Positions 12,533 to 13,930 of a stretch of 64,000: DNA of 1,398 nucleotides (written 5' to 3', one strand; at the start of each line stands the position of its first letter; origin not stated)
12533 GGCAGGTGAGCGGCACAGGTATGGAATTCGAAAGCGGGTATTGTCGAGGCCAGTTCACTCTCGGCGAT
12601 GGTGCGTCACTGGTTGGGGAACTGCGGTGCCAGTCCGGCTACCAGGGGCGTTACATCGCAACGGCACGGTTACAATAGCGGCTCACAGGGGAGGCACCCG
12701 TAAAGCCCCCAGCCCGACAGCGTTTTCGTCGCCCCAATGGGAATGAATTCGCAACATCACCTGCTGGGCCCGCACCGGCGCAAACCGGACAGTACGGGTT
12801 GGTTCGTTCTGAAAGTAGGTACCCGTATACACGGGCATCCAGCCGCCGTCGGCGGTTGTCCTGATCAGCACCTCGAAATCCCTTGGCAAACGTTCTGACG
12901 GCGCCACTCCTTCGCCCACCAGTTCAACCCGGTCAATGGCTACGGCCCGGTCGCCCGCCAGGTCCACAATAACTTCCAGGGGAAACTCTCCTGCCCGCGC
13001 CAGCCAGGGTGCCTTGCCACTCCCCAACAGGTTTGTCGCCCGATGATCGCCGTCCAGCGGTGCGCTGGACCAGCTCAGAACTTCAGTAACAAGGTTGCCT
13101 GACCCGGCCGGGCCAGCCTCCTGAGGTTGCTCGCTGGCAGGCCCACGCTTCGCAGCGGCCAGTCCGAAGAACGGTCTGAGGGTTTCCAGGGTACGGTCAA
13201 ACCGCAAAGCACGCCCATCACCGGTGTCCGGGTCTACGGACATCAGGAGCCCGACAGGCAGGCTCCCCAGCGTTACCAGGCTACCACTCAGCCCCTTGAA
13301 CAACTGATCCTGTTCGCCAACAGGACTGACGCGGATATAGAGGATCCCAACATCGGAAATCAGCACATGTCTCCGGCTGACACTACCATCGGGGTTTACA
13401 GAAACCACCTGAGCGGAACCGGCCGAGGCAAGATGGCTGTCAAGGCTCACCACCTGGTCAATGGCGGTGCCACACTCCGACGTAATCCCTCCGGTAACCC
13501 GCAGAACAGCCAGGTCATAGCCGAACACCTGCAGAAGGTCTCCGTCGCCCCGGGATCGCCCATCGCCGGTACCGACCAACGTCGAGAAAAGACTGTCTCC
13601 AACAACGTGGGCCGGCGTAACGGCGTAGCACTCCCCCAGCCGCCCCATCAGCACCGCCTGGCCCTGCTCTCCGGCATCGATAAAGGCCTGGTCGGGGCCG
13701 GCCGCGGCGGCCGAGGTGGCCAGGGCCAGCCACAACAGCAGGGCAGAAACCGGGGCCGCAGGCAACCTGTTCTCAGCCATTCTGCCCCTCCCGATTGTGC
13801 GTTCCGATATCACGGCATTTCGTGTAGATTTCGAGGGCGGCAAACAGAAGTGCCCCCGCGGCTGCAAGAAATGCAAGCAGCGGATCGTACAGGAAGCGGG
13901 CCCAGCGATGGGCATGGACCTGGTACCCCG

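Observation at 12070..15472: Uncharacterised four-gene exported protease module (top candidate system)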

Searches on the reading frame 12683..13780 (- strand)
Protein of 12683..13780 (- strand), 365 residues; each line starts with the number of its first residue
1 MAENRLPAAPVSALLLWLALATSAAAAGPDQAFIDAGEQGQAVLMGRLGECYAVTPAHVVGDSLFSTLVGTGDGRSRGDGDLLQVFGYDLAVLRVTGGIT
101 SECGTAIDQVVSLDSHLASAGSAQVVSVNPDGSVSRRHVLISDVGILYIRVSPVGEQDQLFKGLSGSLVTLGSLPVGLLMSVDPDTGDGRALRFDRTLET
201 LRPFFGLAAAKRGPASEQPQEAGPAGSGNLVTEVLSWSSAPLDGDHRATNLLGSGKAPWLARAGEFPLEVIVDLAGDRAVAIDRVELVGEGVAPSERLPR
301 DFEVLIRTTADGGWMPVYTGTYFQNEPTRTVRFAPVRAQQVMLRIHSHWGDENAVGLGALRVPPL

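Call 3: search_protein_families(library=pfam, proteins=[window:12683-13780:-], max_evalue=1)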
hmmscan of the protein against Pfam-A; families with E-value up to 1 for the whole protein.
window:12683-13780:- (365 aa): 2 families
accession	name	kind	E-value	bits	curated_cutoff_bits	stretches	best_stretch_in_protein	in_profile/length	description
PF22633.2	F5_F8_type_C_2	-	0.01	16.9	27.8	1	259-341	12-89/91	NedA-like, galactose-binding domain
PF07738.19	Sad1_UNC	-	0.15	12.5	22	1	294-362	55-128/132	Sad1 / UNC-like C-terminal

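Call 4: search_protein_families(library=ncbifam, proteins=[window:12683-13780:-], max_evalue=1)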
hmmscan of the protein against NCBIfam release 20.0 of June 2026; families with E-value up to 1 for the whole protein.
window:12683-13780:- (365 aa): 0 families

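Call 6: search_protein_families(library=padloc, proteins=[window:12683-13780:-], max_evalue=1)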
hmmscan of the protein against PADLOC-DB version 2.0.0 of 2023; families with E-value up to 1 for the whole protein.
window:12683-13780:- (365 aa): 0 families

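Call 8: find_homologous_proteins(query=window:12683-13780:-)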
Query window:12683-13780:- (365 aa): 55 proteins with E <= 0.001 among 8000 candidates.
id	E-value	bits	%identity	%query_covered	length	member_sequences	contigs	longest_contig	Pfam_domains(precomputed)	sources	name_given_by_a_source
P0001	6.5e-236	800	100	100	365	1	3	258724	-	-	-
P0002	8.8e-208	707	89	100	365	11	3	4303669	-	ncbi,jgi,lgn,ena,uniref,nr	ncbi:hypothetical protein [Marinobacter sp. AN1]|uniref:hypothetical protein n=1 Tax=Marinobacter sp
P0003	2.8e-166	571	73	97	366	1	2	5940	-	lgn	-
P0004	8.3e-126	438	59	93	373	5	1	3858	-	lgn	-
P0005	1.0e-122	427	56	95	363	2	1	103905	-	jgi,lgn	-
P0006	8.7e-122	424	57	96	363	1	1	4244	-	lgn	-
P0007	9.4e-122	424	57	96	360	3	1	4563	PF00754.32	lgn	-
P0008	1.1e-121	424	57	92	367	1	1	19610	PF00754.32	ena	-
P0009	1.9e-121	423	56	97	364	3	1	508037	PF00754.32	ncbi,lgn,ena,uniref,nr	ncbi:hypothetical protein SAMN04487961_1792 [Marinobacter pelagius]|uniref:F5/8 type C domain-contai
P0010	2.2e-121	423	56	98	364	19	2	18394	-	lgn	-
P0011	3.1e-121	423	57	97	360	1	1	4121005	-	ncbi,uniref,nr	ncbi:hypothetical protein BKP64_00240 [Marinobacter salinus]|uniref:F5/8 type C domain-containing pr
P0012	5.9e-121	422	56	98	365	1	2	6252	-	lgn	-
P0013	1.0e-120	421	56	96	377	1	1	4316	-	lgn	-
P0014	1.1e-120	421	56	97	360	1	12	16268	-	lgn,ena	-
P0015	3.2e-120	419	54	100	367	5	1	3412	-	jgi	-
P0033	2.7e-115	403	53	95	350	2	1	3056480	-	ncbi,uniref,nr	ncbi:hypothetical protein D6C00_10590 [Thiohalobacter thiocyanaticus]|uniref:Discoidin domain-contai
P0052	2.2e-70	255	39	96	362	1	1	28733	PF00754.32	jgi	jgi:hypothetical protein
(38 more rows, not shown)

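Call 9: find_encoding_contigs(protein=P0033, flank=6000, max_places=2)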
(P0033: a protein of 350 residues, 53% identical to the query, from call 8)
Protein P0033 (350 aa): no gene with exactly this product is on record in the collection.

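Call 10: find_encoding_contigs(protein=P0009, flank=6000, max_places=2)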
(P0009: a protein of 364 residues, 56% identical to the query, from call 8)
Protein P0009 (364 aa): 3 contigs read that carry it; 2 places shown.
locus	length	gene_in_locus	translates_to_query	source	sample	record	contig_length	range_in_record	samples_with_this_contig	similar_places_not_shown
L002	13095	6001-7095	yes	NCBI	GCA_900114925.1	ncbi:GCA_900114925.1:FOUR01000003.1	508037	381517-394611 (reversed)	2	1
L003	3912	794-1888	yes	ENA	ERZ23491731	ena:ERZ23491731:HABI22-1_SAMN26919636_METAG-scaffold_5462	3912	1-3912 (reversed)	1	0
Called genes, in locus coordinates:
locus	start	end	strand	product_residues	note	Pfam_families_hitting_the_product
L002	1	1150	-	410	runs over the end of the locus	PF04286:DUF445 (faint)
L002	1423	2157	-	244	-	PF20260:PUA_4, PF04452:Methyltrans_RNA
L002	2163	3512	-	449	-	PF00202:Aminotran_3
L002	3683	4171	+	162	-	PF10698:DUF2505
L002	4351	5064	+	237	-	-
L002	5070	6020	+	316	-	-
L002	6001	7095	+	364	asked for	PF00754:F5_F8_type_C (weak)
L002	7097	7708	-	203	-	-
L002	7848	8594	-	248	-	PF02463:SMC_N, PF00005:ABC_tran, PF09818:ABC_ATPase (faint), PF13304:AAA_21 (weak)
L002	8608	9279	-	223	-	PF00528:BPD_transp_1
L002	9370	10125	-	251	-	PF00497:SBP_bac_3, PF10613:Lig_chan-Glu_bd, PF12974:Phosphonate-bd (faint)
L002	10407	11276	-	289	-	PF02219:MTHFR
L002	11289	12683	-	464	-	PF05221:AdoHcyase, PF00670:AdoHcyase_NAD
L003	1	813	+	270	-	?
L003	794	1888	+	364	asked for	PF00754:F5_F8_type_C (weak)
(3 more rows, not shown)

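Call 11: find_encoding_contigs(protein=P0052, flank=6000, max_places=2)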
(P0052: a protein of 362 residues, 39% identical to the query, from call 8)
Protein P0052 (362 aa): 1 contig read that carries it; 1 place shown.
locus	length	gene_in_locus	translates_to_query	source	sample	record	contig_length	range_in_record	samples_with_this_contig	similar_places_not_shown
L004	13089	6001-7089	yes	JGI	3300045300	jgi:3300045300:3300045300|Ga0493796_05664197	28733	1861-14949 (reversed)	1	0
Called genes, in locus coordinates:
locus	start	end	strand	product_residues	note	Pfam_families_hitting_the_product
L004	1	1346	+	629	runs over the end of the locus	PF00884:Sulfatase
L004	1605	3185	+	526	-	PF05228:CHASE4, PF00990:GGDEF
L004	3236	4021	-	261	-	PF05721:PhyH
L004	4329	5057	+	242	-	-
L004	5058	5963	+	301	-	-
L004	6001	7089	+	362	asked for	PF00754:F5_F8_type_C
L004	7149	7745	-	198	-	-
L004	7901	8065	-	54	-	-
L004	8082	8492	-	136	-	PF04828:GFA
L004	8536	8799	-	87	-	-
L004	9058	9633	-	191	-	PF12339:DNAJ_related, PF00226:DnaJ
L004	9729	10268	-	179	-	-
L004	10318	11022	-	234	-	PF13795:HupE_UreJ_2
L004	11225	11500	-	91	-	PF02583:Trns_repr_metal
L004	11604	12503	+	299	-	PF01545:Cation_efflux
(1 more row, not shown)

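Call 13: find_related_loci(query=A1, collection=genome_contigs, flank=6000)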
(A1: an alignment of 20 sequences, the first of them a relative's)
Query A1 (365 aa) in genome_contigs; peptide patterns used: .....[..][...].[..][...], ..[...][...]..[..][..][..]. (x = any residue, [..] = any of these).
31 stretches matched a pattern; 13 encode a relative of the query (tblastn E <= 1e-3); 13 distinct loci.
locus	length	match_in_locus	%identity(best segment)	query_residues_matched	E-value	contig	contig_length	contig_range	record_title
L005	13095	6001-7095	89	1-365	0e+0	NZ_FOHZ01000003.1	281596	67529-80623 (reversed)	Marinobacter segnicrescens strain CGMCC 1.6489, whole genome shotgun sequence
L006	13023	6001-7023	60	25-363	8e-132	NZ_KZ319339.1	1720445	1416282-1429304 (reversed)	Marinobacter guineae strain M3B scaffold1, whole genome shotgun sequence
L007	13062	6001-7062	56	11-363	5e-126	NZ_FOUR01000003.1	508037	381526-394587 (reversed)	Marinobacter pelagius strain CGMCC 1.6775, whole genome shotgun sequence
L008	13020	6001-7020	59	25-363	8e-126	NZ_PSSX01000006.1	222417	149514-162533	Marinobacter maroccanus strain N4 KEHDKFFH_6, whole genome shotgun sequence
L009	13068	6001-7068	53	10-365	6e-121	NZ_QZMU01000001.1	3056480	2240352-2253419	Thiohalobacter thiocyanaticus strain Hrh1 Consensus0, whole genome shotgun sequence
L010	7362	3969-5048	53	10-362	2e-117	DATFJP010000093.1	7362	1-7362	MAG TPA_asm: Desulfuromonadales bacterium isolate SMAG_U9147 k141_235987, whole genome shotgun sequence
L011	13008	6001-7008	55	26-362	6e-117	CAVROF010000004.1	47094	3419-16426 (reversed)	MAG: uncultured Gammaproteobacteria bacterium isolate MFD03551.bin.2.18 genome assembly, contig: contig_17601, whole gen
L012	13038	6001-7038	35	15-362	3e-65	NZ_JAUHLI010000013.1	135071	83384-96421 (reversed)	Alkalimonas cellulosilytica strain MEB108 13, whole genome shotgun sequence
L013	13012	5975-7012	34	15-362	4e-62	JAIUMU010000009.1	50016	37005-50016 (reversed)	MAG: Idiomarina sp. isolate PBR18_bin46 bin46.contig0008, whole genome shotgun sequence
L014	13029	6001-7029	33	24-350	1e-49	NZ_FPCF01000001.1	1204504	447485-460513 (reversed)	Pseudidiomarina donghaiensis strain CGMCC 1.7284, whole genome shotgun sequence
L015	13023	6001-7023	33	24-350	1e-48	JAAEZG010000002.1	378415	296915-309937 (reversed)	MAG: Gammaproteobacteria bacterium isolate P03SST1bin.20 NODE_16_length_378415_cov_35.2256, whole genome shotgun sequenc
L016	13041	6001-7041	34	22-350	2e-48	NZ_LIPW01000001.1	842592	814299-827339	Pseudidiomarina woesei strain DSM 27808 DSM_27808_01, whole genome shotgun sequence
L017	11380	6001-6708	58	24-363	2e-47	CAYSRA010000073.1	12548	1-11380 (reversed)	MAG TPA_asm: uncultured Thiohalobacter sp. isolate binchicken_co64_45 genome assembly, contig: NODE_3713_length_12548_co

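Call 20: search_solved_structures(query=A1, max_evalue=1, show_alignments=2)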
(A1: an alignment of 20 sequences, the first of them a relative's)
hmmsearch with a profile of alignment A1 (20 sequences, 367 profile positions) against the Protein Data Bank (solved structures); distinct sequences matched with E-value up to 1: 15.
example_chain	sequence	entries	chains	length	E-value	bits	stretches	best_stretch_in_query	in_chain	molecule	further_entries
2kd7_A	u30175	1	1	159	2.8e-05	26.3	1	248-365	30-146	Putative chitobiase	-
3ggl_A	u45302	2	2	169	3.1e-05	26.1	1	248-365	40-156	Putative chitobiase | Chitobiase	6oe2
2ber_A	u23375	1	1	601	0.00019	23.6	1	238-365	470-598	BACTERIAL SIALIDASE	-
1wcq_A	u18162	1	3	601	0.00019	23.6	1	238-365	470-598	SIALIDASE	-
1w8n_A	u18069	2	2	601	0.00019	23.6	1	238-365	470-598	BACTERIAL SIALIDASE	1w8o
2bzd_A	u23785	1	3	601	0.00019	23.6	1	238-365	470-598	BACTERIAL SIALIDASE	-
1eut_A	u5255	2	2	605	0.00019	23.5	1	238-365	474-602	SIALIDASE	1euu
9g43_A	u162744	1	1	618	0.00047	22.2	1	240-347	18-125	Galactose oxidase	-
9g8h_A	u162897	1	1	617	0.00047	22.2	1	240-347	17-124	Galactose oxidase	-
3f2z_A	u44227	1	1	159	0.0048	18.9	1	245-365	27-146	uncharacterized protein BF3579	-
4a41_A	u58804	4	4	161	0.0092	18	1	238-346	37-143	ALPHA-N-ACETYLGLUCOSAMINIDASE FAMILY PROTEIN | Alpha-N-acetylglucosaminidase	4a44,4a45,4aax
2j7m_A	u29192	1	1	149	0.019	16.9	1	253-353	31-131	HYALURONIDASE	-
2j1a_A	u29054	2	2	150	0.02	16.9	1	253-353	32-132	HYALURONIDASE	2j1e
2v5d_A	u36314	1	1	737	0.37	12.7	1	258-353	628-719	O-GLCNACASE NAGJ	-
3eyp_A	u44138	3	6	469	0.69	11.8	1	250-348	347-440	Putative alpha-L-fucosidase | Putative lipoprotein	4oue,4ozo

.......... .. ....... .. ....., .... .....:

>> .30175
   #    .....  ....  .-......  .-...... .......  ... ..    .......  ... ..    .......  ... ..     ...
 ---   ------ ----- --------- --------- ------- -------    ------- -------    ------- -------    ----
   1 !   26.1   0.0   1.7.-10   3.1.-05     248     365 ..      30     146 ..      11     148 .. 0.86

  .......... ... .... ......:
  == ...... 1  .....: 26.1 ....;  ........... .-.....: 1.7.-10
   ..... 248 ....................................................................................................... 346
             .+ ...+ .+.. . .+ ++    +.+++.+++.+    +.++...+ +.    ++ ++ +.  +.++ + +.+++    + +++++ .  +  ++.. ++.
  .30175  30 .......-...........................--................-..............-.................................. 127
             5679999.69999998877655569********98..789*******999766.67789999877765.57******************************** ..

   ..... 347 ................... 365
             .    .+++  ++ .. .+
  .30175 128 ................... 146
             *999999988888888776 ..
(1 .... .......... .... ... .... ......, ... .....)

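Call 25: search_protein_families(library=pfam, alignment_id=A1, max_evalue=10)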
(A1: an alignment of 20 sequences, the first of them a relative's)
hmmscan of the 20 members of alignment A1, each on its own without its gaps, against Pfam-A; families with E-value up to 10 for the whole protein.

A. member 1, P0001 (365 aa): 2 families
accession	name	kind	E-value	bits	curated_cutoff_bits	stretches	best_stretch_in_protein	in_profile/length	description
PF22633.2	F5_F8_type_C_2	-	0.01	16.9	27.8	1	259-341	12-89/91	NedA-like, galactose-binding domain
PF07738.19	Sad1_UNC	-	0.15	12.5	22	1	294-362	55-128/132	Sad1 / UNC-like C-terminal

B. families by the number of members that match (of 20 scanned): 7 families
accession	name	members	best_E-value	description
PF22633.2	F5_F8_type_C_2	12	2.1e-05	NedA-like, galactose-binding domain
PF07738.19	Sad1_UNC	9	0.00052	Sad1 / UNC-like C-terminal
PF00754.31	F5_F8_type_C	4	1e-07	F5/8 type C domain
PF16416.11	GUN4_N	1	0.068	ARM-like repeat domain, GUN4-N terminal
PF15541.11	Ntox4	1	0.24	Bacterial toxin 4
PF01834.22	XRCC1_N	1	0.26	XRCC1 N terminal domain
PF14652.11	DUF4457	1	0.37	Domain of unknown function (DUF4457)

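Call 30: search_protein_families(library=pfam, proteins=[L014:7941-10640:-, L017:2022-4133:+], max_evalue=0.001)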
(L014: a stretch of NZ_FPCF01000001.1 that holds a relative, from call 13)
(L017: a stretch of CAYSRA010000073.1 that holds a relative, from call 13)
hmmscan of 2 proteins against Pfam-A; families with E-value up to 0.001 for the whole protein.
L014:7941-10640:- (899 aa): 2 families
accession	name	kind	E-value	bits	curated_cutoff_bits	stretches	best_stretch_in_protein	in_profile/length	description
PF00563.25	EAL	-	5.5e-75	252.2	31.3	1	660-893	2-236/236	EAL domain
PF00990.26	GGDEF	-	3.4e-42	144.4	23.8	1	486-640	1-161/161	Diguanylate cyclase, GGDEF domain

L017:2022-4133:+ (703 aa): 3 families
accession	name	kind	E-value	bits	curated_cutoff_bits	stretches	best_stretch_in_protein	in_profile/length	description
PF00563.25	EAL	-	1.4e-78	264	31.3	1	429-666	2-236/236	EAL domain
PF00990.26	GGDEF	-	2.9e-45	154.4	23.8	1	251-408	1-160/161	Diguanylate cyclase, GGDEF domain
PF11845.13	Tll0287-like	-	9.7e-19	68.7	24.1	1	90-203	32-144/144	Tll0287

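Call 32: predict_structure(alignment_id=A1)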
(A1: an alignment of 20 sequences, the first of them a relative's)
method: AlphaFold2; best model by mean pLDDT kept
length: 365 residues; sequences in the alignment: 20
mean_pLDDT: 83.5   pTM: 0.54
mean pLDDT of the five models: 83.5, 83.4, 82.7, 82.3, 82.3
residues with pLDDT >= 90: 178; 70-90: 134; 50-70: 27; < 50: 26
segments of 3 or more residues with pLDDT < 50: 23-26, 208-227
pLDDT, mean of each block of 10 residues (from residue 1): 56 76 57 94 86 93 89 82 86 91 66 77 93 93 87 93 93 91 92 89 63 34 51 92 91 85 91 89 94 94 90 82 88 87 94 94 90
secondary structure, 60 per line:
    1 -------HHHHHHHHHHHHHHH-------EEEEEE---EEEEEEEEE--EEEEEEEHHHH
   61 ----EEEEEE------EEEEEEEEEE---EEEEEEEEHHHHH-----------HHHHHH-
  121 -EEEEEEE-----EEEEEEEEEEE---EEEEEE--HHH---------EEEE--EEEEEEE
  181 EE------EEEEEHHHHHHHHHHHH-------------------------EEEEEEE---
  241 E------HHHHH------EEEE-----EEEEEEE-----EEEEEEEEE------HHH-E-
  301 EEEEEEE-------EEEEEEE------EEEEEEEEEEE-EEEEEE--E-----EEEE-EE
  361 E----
elements in order: H8-22 E30-35 E39-47 E50-56 H57-60 E65-70 E77-86 E90-97 H98-102 H114-119 E122-128 E134-144 E148-153 E168-171 E174-182 E189-193 H194-205 E231-237 H248-252 E259-262 E268-274 E280-288 E301-307 E315-321 E328-338 E340-345 E354-357 E359-361

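Call 35: fold_search(model_id=the predicted structure, library=pdb)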
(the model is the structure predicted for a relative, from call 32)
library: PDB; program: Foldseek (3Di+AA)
matches with E <= 10: 1431; with E <= 0.001: 605
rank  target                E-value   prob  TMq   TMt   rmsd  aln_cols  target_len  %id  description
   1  4dxr_A                1.4e-08  1.00  0.31  0.56   3.7       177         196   18  Human SUN2-KASH1 complex (released 2012-06-06)
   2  6wme_A                2.2e-08  1.00  0.27  0.49   3.7       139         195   23  Human Sun2-KASH3 complex (released 2020-12-02)
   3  4fi9_A                3.9e-08  1.00  0.28  0.50   9.2       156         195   22  Structure of human SUN-KASH complex (released 2012-07-18)
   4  4dxt                  6.3e-08  1.00  0.26  0.47   2.6       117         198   24  Human SUN2 (AA 522-717) (released 2012-06-06)
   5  4zy9_A                8.6e-08  1.00  0.31  0.79   2.9       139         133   19  X-ray crystal structure of selenomethionine-labelled V110M mutant of chitosan-binding module 1 derived from chitosanas (released 2016-04-13)
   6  6wmf_A                1.1e-07  1.00  0.25  0.47   3.2       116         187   23  Human Sun2-KASH5 complex (released 2020-12-02)
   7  6r15_A                1.2e-07  1.00  0.28  0.50   8.6       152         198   19  Crystal structure of the SUN1-KASH1 6:6 complex (released 2020-04-01)
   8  4zxe_A                1.5e-07  1.00  0.32  0.83   2.3       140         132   18  X-ray crystal structure of chitosan-binding module 1 derived from chitosanase/glucanase from Paenibacillus sp. IK-5. (released 2016-04-13)
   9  4zxe_C                1.6e-07  1.00  0.32  0.79   2.6       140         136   19  X-ray crystal structure of chitosan-binding module 1 derived from chitosanase/glucanase from Paenibacillus sp. IK-5. (released 2016-04-13)
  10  6wmg                  1.6e-07  1.00  0.25  0.46   2.8       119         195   24  Human Sun2 (500-717) (released 2020-12-02)
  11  5b6l_A                2.0e-07  1.00  0.37  0.47  11.1       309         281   15  Structure of Deg protease HhoA from Synechocystis sp. PCC 6803 (released 2016-09-21)
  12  3unp                  2.1e-07  1.00  0.26  0.47   2.8       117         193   24  Structure of human SUN2 SUN domain (released 2011-12-21)
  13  6or4_A                2.5e-07  1.00  0.29  0.24   2.8       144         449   20  Crystal structure of SpGH29 (released 2019-07-10)
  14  6r16_B                2.9e-07  1.00  0.26  0.46   3.1       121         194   21  Crystal structure of the SUN1-KASH4 6:6 complex (released 2020-07-15)
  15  5ed8                  3.2e-07  1.00  0.29  0.42   4.9       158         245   18  Crystal structure of CC2-SUN of mouse SUN2 (released 2016-01-13)
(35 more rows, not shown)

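Call 83: search_protein_families(library=pfam, alignment_id=A9, max_evalue=0.00001)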
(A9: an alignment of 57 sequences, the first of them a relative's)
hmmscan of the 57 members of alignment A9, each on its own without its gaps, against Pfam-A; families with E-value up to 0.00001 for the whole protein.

A. member 1, L002:1423-2157:- (244 aa): 2 families
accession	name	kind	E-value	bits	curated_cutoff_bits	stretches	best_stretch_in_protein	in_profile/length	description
PF04452.19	Methyltrans_RNA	-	6.5e-58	195.4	23.9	1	75-235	2-164/165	RNA methyltransferase domain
PF20260.4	PUA_4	-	4.6e-16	59.1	23.9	1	20-66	1-47/48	RNA methyltransferase PUA domain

B. families by the number of members that match (of 57 scanned): 61 families (the first 25 are shown)
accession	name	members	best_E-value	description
PF00990.26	GGDEF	4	2.9e-45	Diguanylate cyclase, GGDEF domain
PF00563.25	EAL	3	1.4e-78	EAL domain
PF11902.13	DUF3422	1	6.9e-130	Protein of unknown function (DUF3422)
PF00202.27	Aminotran_3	1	1.3e-104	Aminotransferase class-III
PF19420.4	DDAH_eukar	1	2e-92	N,N dimethylarginine dimethylhydrolase, eukaryotic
PF00180.25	Iso_dh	1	8.6e-89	Isocitrate/isopropylmalate dehydrogenase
PF00141.28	peroxidase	1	3.6e-73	Peroxidase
PF00145.23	DNA_methylase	1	8e-59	C-5 cytosine-specific DNA methylase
PF00155.27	Aminotran_1_2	1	3.7e-58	Aminotransferase class I and II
PF04452.19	Methyltrans_RNA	1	6.5e-58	RNA methyltransferase domain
PF00884.28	Sulfatase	1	9.9e-48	Sulfatase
PF00005.33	ABC_tran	1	2.9e-40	ABC transporter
PF21948.1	LplA-B_cat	1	1.7e-37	Lipoyl protein ligase A/B catalytic domain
PF00682.25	HMGL-like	1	2e-37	HMGL-like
PF01810.24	LysE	1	5.4e-35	LysE type translocator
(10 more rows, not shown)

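Call 94: search_protein_families(library=phrogs, proteins=[window:12683-13780:-], max_evalue=0.1)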
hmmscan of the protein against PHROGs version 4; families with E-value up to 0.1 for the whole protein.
window:12683-13780:- (365 aa): 0 families
